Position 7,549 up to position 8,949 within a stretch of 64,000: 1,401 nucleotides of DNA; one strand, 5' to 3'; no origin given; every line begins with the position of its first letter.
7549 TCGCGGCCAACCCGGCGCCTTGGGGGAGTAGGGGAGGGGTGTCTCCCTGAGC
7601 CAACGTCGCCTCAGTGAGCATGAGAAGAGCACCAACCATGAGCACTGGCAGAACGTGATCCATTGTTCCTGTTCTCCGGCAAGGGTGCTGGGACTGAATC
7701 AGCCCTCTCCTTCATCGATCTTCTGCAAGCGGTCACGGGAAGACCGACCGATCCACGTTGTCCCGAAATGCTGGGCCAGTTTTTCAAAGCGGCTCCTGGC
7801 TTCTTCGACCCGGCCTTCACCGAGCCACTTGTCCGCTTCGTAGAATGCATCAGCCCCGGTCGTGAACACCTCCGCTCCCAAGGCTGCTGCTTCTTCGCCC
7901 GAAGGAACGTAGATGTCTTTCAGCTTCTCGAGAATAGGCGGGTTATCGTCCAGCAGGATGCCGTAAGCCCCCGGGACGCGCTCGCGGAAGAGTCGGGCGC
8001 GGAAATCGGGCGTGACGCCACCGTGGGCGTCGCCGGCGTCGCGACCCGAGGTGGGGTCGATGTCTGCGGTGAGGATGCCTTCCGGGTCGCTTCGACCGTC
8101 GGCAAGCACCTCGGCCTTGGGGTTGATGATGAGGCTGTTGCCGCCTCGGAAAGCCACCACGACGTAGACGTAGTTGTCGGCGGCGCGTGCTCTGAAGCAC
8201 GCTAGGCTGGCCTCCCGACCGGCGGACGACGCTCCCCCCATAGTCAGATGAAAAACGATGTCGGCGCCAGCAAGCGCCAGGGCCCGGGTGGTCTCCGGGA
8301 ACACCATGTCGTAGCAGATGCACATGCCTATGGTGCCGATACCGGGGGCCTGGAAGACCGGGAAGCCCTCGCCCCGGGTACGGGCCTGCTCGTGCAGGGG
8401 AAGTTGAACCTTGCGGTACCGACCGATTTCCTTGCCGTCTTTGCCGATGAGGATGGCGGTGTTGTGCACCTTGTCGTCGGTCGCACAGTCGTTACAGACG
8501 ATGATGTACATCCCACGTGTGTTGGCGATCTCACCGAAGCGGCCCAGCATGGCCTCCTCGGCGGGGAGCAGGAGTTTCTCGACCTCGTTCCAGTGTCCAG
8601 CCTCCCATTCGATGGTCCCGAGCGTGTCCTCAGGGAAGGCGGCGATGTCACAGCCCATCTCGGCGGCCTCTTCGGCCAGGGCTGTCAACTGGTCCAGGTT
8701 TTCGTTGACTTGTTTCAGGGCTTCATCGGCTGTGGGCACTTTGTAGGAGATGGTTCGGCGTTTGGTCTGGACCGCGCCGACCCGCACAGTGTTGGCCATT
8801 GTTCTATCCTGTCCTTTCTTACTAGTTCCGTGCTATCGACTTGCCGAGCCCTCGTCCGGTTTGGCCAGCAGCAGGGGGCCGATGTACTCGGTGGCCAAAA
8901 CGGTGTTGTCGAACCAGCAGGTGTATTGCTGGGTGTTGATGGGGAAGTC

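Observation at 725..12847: Twelve-gene, 12-kb co-directional array: 11 tandem secreted paralogs of an unrecognised family plus one CN-hydrolase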

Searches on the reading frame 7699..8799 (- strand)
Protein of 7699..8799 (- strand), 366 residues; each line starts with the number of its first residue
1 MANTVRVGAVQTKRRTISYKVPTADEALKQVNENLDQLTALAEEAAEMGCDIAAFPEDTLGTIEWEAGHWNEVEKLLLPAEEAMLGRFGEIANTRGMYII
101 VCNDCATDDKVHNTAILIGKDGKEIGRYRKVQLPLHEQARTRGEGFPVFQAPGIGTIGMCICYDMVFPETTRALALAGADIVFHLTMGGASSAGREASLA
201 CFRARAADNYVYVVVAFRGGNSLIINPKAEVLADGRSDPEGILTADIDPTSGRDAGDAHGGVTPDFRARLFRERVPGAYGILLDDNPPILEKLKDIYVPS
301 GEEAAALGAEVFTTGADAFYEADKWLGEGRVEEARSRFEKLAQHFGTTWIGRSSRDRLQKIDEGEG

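Call 3: search_protein_families(library=pfam, proteins=[window:7699-8799:-], max_evalue=1)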
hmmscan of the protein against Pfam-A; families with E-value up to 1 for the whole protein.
window:7699-8799:- (366 aa): 1 family
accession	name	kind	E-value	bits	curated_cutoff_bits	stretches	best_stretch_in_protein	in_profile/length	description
PF00795.27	CN_hydrolase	-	1.6e-36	126.4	23.2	1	30-251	13-250/256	Carbon-nitrogen hydrolase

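Call 4: search_protein_families(library=ncbifam, proteins=[window:7699-8799:-], max_evalue=1)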
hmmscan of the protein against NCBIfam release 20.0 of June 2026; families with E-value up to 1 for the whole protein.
window:7699-8799:- (366 aa): 13 families
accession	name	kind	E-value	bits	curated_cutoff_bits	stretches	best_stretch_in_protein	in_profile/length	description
NF040852.1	nitrile_Arch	equivalog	2.5e-23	82.6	500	1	28-254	12-242/262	nitrilase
TIGR03381.1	agmatine_aguB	equivalog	2.3e-19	69.8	410.25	1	29-222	12-215/279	N-carbamoylputrescine amidase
NF009803.0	PRK13287.1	equivalog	5.5e-18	64.8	406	1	17-256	19-266/333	formamidase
TIGR00546.1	lnt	equivalog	1.9e-15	57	132.9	2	139-229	301-393/395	apolipoprotein N-acyltransferase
NF033621.1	de_GSH_amidase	exception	4.5e-14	52.4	355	1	29-249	11-237/260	deaminated glutathione amidase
NF009802.0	PRK13286.1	equivalog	5.6e-11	42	427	1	18-220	19-222/345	aliphatic amidase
NF010588.0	PRK13981.1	equivalog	2.4e-07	29.5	479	1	28-215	16-203/546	NAD+ synthase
NF043013.1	DeGluthAmidYersProt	equivalog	1.7e-06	27.4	500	1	139-217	135-211/278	deaminated glutathione amidase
TIGR04048.1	nitrile_sll0784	equivalog_domain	2.4e-05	23.5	502.6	1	83-181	78-178/301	Nit6803 family nitrilase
NF002730.0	PRK02628.1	equivalog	0.00017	19.9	473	1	27-134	23-126/677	NAD(+) synthase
NF040913.1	DsrE_rel_ELSE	equivalog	0.053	13.3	152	1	76-114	45-83/125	SaoD/DsrE family protein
NF007757.0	PRK10438.1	equivalog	0.082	12.1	249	1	159-247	138-232/256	amidohydrolase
NF040732.3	DsrE_rel_SaoD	equivalog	0.18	11.9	169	1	77-116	45-84/110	DsrE-related protein SaoD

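Call 14: find_encoding_contigs(protein=window:7699-8799:-, flank=10000, max_places=6)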
Protein window:7699-8799:- (366 aa): no gene with exactly this product is on record in the collection.

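Call 39: find_homologous_proteins(query=window:7699-8799:-, max_evalue=1e-20)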
Query window:7699-8799:- (366 aa): 694 proteins with E <= 1e-20 among 8000 candidates; the best 120 are listed.
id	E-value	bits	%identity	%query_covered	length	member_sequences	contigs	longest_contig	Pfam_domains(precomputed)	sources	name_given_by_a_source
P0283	1.0e-224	763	91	100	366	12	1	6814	PF00795.28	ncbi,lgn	-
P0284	2.2e-211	720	85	100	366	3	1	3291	PF00795.28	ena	-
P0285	6.7e-208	708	85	100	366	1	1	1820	PF00795.28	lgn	-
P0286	2.7e-201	686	84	99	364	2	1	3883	PF00795.28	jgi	-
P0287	1.0e-197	675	80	100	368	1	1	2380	PF00795.28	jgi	-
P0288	9.9e-190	648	77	100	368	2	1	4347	PF00795.28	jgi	-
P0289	5.3e-185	633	76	100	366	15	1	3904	PF00795.28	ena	-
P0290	9.2e-183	625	75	99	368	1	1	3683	PF00795.28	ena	-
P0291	1.1e-177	609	73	99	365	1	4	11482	PF00795.28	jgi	-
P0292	2.6e-176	604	73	99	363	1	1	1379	PF00795.28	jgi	-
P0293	3.0e-176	604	73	99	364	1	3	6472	PF00795.28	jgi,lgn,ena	-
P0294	3.5e-176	604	73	99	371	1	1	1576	PF00795.28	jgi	jgi:predicted amidohydrolase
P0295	3.7e-176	604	73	99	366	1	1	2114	PF00795.28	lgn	-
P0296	4.5e-176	603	72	100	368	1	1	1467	PF00795.28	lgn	-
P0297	4.0e-175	600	72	99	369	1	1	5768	PF00795.28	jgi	-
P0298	6.1e-175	600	72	100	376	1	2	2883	PF00795.28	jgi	-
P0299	5.5e-174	597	73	99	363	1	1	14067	PF00795.28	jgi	-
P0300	7.2e-174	596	72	98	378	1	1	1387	PF00795.28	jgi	jgi:predicted amidohydrolase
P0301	1.8e-173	595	73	99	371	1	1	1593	PF00795.28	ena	-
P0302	1.5e-172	592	72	99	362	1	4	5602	PF00795.28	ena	-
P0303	2.6e-172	591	73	99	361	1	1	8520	PF00795.28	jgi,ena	-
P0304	3.2e-172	591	71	99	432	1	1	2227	PF00795.28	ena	-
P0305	3.2e-172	591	71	99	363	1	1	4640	PF00795.28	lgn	-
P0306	6.8e-172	590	72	99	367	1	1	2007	PF00795.28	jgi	jgi:predicted amidohydrolase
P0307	8.6e-172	589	71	99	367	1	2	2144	PF00795.28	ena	-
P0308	1.3e-171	589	71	99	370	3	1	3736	PF00795.28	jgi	-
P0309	1.7e-171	588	70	99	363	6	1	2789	PF00795.28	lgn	-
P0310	2.6e-171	588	72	99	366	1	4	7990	PF00795.28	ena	-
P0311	1.8e-170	585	70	98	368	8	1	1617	PF00795.28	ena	-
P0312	2.7e-170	584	70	99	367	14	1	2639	PF00795.28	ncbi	-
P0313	9.5e-170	583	71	99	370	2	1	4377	PF00795.28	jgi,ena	-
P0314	1.1e-169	582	70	99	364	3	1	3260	PF00795.28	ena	-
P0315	2.3e-169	581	71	100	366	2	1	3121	PF00795.28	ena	-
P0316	2.3e-168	578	70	100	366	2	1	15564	PF00795.28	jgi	-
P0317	4.6e-166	570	71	97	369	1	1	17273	PF00795.28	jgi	jgi:predicted amidohydrolase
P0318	6.5e-166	570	70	99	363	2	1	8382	PF00795.28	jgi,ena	-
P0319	7.2e-166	570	69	99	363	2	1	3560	PF00795.28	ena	-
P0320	1.3e-165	569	70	98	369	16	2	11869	PF00795.28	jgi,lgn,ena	-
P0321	1.5e-165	569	68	99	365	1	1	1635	PF00795.28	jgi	jgi:predicted amidohydrolase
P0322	5.4e-165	567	68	99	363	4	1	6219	PF00795.28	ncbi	ncbi:carbon-nitrogen hydrolase family protein [Candidatus Poribacteria bacterium]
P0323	7.4e-165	566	70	100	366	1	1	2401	PF00795.28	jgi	jgi:predicted amidohydrolase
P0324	8.6e-165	566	69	99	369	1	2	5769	PF00795.28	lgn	-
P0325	1.8e-164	565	69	99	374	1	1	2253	PF00795.28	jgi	jgi:predicted amidohydrolase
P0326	7.4e-164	563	70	100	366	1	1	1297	PF00795.28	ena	-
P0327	1.7e-163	562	68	100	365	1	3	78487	PF00795.28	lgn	-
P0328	1.8e-163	562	68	99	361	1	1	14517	PF00795.28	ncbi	-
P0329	3.6e-163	561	69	99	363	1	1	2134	PF00795.28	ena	-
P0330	6.1e-163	560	68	100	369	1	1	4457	PF00795.28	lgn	-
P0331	4.0e-162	558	68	99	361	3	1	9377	PF00795.28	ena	-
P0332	1.1e-161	556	67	99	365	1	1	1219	PF00795.28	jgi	-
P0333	1.1e-161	556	68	98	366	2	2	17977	PF00795.28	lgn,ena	-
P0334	2.6e-161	555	68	100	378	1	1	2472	PF00795.28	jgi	jgi:predicted amidohydrolase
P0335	2.7e-161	555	67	99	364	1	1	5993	PF00795.28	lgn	-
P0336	4.4e-161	554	68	99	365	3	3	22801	PF00795.28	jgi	jgi:predicted amidohydrolase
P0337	1.2e-160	553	69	98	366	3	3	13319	PF00795.28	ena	-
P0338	1.8e-160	552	67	98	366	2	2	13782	PF00795.28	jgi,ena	-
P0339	2.0e-159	549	66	100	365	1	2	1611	PF00795.28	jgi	-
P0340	3.8e-159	548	68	98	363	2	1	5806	PF00795.28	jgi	-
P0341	4.0e-159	548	66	100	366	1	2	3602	PF00795.28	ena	-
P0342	5.1e-159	547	67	99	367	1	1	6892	PF00795.28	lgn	-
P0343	7.5e-159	547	67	99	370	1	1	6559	PF00795.28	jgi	jgi:predicted amidohydrolase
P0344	1.4e-158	546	67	100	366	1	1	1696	PF00795.28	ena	-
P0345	2.9e-158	545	66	99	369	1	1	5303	PF00795.28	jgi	-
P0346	1.1e-157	543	67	99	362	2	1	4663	PF00795.28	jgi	-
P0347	5.5e-157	541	66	100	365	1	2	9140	PF00795.28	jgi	-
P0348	1.2e-156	540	69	93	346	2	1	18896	PF00795.28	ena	-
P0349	1.4e-155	536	67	98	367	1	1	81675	PF00795.28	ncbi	-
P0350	1.8e-155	536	67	99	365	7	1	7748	PF00795.28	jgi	jgi:predicted amidohydrolase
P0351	6.8e-155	534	66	99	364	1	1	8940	PF00795.28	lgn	-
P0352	2.3e-154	532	67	99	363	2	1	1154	PF00795.28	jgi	-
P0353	3.0e-154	532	65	99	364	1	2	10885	PF00795.28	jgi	jgi:predicted amidohydrolase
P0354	3.6e-154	531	67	99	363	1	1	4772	PF00795.28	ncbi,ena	-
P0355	1.1e-153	530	64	100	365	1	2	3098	PF00795.28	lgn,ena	-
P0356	2.1e-153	529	65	99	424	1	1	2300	PF00795.28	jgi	-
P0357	3.4e-153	528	66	99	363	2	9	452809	PF00795.28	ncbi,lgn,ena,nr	ncbi:carbon-nitrogen hydrolase family protein [Candidatus Poribacteria bacterium]|nr:carbon-nitrogen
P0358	6.7e-153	527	67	96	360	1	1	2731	PF00795.28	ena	-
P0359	1.2e-152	526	65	99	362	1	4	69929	PF00795.28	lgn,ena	-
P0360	1.5e-152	526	64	99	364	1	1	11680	PF00795.28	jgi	-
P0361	2.4e-152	525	65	99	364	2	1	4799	PF00795.28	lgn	-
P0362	4.9e-152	524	65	99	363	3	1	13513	PF00795.28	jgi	-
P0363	5.8e-152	524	65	99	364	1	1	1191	PF00795.28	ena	-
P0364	1.3e-151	523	63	99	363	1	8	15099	PF00795.28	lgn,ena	-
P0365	6.6e-151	521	62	100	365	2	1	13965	PF00795.28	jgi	-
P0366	1.7e-150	519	65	99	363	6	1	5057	PF00795.28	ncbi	-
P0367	2.4e-150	519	62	99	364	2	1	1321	PF00795.28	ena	-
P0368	2.7e-150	519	64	99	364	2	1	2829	PF00795.28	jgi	jgi:predicted amidohydrolase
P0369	4.3e-150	518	65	99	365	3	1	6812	PF00795.28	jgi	-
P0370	9.3e-150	517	65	98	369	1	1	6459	PF00795.28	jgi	jgi:predicted amidohydrolase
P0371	4.4e-149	515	65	99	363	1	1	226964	PF00795.28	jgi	jgi:predicted amidohydrolase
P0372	8.7e-149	514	70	86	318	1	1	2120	PF00795.28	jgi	jgi:predicted amidohydrolase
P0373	7.9e-148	510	63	99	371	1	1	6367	PF00795.28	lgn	-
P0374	3.7e-146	505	63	99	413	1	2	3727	PF00795.28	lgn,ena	-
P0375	1.3e-145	503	62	98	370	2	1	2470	PF00795.28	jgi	-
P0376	1.8e-145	503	64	98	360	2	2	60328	PF00795.28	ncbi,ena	-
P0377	2.3e-144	499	63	99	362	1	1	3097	PF00795.28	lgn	-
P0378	2.0e-143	496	63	99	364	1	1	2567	PF00795.28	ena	-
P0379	2.0e-143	496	62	100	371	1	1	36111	PF00795.28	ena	-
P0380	4.8e-142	491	65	92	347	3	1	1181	PF00795.28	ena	-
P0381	1.6e-141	490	62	98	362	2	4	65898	PF00795.28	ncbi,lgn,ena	-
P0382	2.8e-141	489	61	99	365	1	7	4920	PF00795.28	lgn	-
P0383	1.7e-140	486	63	98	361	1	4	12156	PF00795.28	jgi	jgi:predicted amidohydrolase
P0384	3.0e-140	486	61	100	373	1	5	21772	PF00795.28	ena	-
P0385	4.4e-140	485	61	98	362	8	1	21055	PF00795.28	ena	-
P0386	6.6e-140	484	61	98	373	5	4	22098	PF00795.28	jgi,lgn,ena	-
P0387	7.0e-139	481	61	98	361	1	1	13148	PF00795.28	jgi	jgi:predicted amidohydrolase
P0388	8.9e-138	477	59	99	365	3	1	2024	PF00795.28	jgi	jgi:predicted amidohydrolase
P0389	3.8e-135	469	58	100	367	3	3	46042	PF00795.28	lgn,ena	-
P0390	4.9e-135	468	61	98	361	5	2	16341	PF00795.28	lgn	-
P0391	1.1e-132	461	61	99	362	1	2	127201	PF00795.28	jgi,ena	-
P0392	7.1e-132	458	60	99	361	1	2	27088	PF00795.28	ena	-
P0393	3.4e-129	449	59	99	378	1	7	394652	PF00795.28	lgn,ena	-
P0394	5.9e-129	448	58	98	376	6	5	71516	PF00795.28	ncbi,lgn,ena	-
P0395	3.1e-128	446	58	99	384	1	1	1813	PF00795.28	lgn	-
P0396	3.8e-128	446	56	100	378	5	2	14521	PF00795.28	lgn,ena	-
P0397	2.0e-127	443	57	99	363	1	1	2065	PF00795.28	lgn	-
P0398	6.3e-127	442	56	98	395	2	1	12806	PF00795.28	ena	-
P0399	1.8e-126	440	55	99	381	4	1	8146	PF00795.28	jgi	jgi:predicted amidohydrolase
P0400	2.2e-126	440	56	99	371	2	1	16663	PF00795.28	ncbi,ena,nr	ncbi:MAG: carbon-nitrogen hydrolase family protein [bacterium]|nr:carbon-nitrogen hydrolase family p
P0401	6.1e-125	435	55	97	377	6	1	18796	PF00795.28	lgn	-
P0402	7.1e-125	435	56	99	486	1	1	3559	PF00795.28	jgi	jgi:predicted amidohydrolase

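Call 40: find_encoding_contigs(protein=P0283, flank=10000, max_places=3)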
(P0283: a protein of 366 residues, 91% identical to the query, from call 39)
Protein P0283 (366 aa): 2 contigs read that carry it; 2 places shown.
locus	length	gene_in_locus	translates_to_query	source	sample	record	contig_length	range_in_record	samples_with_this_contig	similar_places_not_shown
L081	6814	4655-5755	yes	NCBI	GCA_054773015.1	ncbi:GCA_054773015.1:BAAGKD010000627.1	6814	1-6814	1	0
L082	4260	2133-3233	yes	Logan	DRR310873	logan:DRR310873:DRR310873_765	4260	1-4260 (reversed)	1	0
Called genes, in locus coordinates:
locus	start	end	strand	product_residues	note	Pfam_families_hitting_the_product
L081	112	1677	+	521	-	-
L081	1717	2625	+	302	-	PF21294:Polysacc_lyase_14 (weak)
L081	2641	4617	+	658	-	-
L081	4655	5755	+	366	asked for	PF00795:CN_hydrolase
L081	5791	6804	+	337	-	-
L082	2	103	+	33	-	?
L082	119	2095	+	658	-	-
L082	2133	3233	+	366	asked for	PF00795:CN_hydrolase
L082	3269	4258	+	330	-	?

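Call 41: find_encoding_contigs(protein=P0357, flank=10000, max_places=3)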
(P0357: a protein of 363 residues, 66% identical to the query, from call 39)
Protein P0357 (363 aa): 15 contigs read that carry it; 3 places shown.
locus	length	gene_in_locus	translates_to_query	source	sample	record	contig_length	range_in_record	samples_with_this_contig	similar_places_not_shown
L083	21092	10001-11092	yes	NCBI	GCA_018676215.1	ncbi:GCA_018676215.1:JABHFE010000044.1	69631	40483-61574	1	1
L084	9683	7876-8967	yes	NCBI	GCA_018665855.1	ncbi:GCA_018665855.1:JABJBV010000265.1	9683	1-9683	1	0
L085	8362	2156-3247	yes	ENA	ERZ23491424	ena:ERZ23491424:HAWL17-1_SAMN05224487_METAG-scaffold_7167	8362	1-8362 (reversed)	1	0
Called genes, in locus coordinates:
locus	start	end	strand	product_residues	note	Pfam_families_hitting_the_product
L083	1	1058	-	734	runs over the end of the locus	PF00930:DPPIV_N, PF00326:Peptidase_S9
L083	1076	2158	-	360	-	PF01408:GFO_IDH_MocA, PF22725:GFO_IDH_MocA_C3, PF02894:GFO_IDH_MocA_C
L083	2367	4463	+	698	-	PF07715:Plug, PF00593:TonB_dep_Rec_b-barrel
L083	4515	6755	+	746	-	-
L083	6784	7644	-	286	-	PF00857:Isochorismatase (faint)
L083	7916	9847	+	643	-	PF20581:DUF6785, PF20580:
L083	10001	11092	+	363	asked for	PF00795:CN_hydrolase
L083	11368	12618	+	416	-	PF00364:Biotin_lipoyl (faint), PF25917:BSH_RND, PF25919:BSH_CusB (weak)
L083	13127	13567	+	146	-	-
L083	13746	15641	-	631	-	PF26099:DUF8034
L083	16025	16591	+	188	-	-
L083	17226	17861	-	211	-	PF16357:PepSY_TM_like_2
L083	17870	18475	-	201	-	PF16357:PepSY_TM_like_2 (weak), PF03929:PepSY_TM (faint)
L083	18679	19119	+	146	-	PF00254:FKBP_C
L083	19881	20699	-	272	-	PF05721:PhyH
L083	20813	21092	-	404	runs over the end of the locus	-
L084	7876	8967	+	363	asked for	PF00795:CN_hydrolase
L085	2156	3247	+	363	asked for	PF00795:CN_hydrolase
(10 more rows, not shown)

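Call 42: find_encoding_contigs(protein=P0371, flank=10000, max_places=2)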
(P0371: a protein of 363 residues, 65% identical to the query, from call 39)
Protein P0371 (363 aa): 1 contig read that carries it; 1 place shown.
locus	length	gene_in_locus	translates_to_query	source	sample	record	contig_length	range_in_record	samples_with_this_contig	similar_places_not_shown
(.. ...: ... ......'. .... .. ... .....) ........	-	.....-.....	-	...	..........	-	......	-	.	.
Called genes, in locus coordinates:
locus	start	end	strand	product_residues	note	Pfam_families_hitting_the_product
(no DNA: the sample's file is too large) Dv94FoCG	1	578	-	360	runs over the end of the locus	PF01408:GFO_IDH_MocA, PF22725:GFO_IDH_MocA_C3 (weak), PF02894:GFO_IDH_MocA_C (weak)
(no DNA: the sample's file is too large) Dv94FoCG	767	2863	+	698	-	PF07715:Plug, PF00593:TonB_dep_Rec_b-barrel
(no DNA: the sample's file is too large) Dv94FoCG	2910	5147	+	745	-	-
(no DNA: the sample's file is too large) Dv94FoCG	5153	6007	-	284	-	PF00857:Isochorismatase (weak)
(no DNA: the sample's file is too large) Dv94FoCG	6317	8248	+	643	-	PF20581:DUF6785, PF20580:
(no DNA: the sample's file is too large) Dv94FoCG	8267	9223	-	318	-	PF00756:Esterase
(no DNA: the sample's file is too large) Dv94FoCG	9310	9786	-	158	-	-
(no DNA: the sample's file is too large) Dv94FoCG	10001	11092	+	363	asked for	PF00795:CN_hydrolase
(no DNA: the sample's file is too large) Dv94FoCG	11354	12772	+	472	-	PF00364:Biotin_lipoyl (faint), PF25917:BSH_RND, PF25984:BSH_YknX (weak)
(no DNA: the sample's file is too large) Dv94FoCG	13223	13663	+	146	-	-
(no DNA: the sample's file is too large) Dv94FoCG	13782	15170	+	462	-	PF01120:Alpha_L_fucos, PF16757:Fucosidase_C (weak)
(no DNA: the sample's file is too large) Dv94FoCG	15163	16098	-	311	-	PF01636:APH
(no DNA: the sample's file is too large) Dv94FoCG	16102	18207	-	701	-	-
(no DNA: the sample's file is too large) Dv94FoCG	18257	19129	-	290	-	PF04909:Amidohydro_2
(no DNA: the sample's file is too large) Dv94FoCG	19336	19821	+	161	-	-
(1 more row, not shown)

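Call 44: search_protein_families(library=pfam, proteins=[L081:2641-4617:+, L081:112-1677:+, L083:4515-6755:+, L083:7916-9847:+], max_evalue=0.01)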
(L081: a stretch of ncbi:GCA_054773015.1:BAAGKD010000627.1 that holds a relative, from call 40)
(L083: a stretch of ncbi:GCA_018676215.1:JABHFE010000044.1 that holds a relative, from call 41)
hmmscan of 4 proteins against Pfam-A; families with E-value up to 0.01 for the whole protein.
L081:2641-4617:+ (658 aa): 0 families

L081:112-1677:+ (521 aa): 0 families

L083:4515-6755:+ (746 aa): 1 family
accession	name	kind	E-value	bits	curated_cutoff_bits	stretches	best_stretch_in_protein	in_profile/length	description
PF23666.2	Rcc01698_C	-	4.3e-05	24.2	27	1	345-387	47-97/98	Rcc01698-like, C-terminal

L083:7916-9847:+ (643 aa): 2 families
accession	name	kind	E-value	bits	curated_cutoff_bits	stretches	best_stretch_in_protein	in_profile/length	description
PF20581.3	DUF6785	-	2.2e-142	475.5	25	1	15-508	2-498/498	Family of unknown function (DUF6785)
PF20580.3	DUF6784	-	1.6e-25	89.6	26.4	1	544-642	3-100/101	Domain of unknown function (DUF6784)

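Call 45: find_encoding_contigs(protein=P0349, flank=10000, max_places=2)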
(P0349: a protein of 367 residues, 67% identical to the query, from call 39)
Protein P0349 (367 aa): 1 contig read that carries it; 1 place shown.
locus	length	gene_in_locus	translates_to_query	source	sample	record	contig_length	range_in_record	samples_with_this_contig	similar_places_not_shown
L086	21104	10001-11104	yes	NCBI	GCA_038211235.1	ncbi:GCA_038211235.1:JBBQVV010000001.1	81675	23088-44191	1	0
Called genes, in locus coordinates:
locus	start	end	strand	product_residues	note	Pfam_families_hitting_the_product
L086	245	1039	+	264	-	-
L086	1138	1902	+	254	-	PF02633:Creatininase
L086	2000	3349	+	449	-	PF00006:ATP-synt_ab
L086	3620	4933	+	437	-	-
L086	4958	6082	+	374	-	PF00583:Acetyltransf_1 (faint), PF13527:Acetyltransf_9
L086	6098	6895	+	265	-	PF01261:AP_endonuc_2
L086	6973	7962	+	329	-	PF01408:GFO_IDH_MocA, PF22725:GFO_IDH_MocA_C3, PF02894:GFO_IDH_MocA_C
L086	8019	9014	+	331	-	PF21340:Polysacc_lyase-like (faint)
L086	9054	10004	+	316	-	PF01408:GFO_IDH_MocA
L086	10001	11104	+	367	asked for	PF00795:CN_hydrolase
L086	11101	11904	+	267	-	PF05721:PhyH (faint)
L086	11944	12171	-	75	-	-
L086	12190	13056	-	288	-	PF07963:N_methyl, PF07596:SBP_bac_10 (weak)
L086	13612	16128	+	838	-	PF07635:PSCyt1, PF07583:PSCyt2, PF07587:PSD1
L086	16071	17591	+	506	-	PF07394:DUF1501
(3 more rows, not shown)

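Call 46: find_encoding_contigs(protein=P0393, flank=10000, max_places=2)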
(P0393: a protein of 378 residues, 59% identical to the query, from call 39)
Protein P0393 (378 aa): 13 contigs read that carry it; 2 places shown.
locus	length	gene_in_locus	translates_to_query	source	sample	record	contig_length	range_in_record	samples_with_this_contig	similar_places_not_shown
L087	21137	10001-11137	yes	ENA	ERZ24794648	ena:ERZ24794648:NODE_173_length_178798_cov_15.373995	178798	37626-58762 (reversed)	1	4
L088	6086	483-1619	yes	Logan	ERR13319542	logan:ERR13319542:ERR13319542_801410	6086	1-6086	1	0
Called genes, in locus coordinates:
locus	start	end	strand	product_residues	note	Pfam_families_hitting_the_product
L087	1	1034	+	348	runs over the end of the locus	-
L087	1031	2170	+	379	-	PF01208:URO-D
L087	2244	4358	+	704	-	PF02838:Glyco_hydro_20b, PF00728:Glyco_hydro_20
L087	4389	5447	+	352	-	PF01208:URO-D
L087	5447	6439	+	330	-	-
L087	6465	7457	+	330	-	PF01408:GFO_IDH_MocA, PF03447:NAD_binding_3 (weak), PF03807:F420_oxidored (weak), PF02894:GFO_IDH_MocA_C, PF22725:GFO_IDH_MocA_C3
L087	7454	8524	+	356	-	PF01408:GFO_IDH_MocA, PF22725:GFO_IDH_MocA_C3, PF02894:GFO_IDH_MocA_C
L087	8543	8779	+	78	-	-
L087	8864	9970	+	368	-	-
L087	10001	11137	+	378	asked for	PF00795:CN_hydrolase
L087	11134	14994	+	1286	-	PF13517:FG-GAP_3 (weak)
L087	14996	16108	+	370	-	PF04909:Amidohydro_2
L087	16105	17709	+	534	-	PF16586:DUF5060 (weak), PF13204:Apiosidase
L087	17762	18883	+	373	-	PF01208:URO-D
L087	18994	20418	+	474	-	PF06253:MTTB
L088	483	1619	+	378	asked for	PF00795:CN_hydrolase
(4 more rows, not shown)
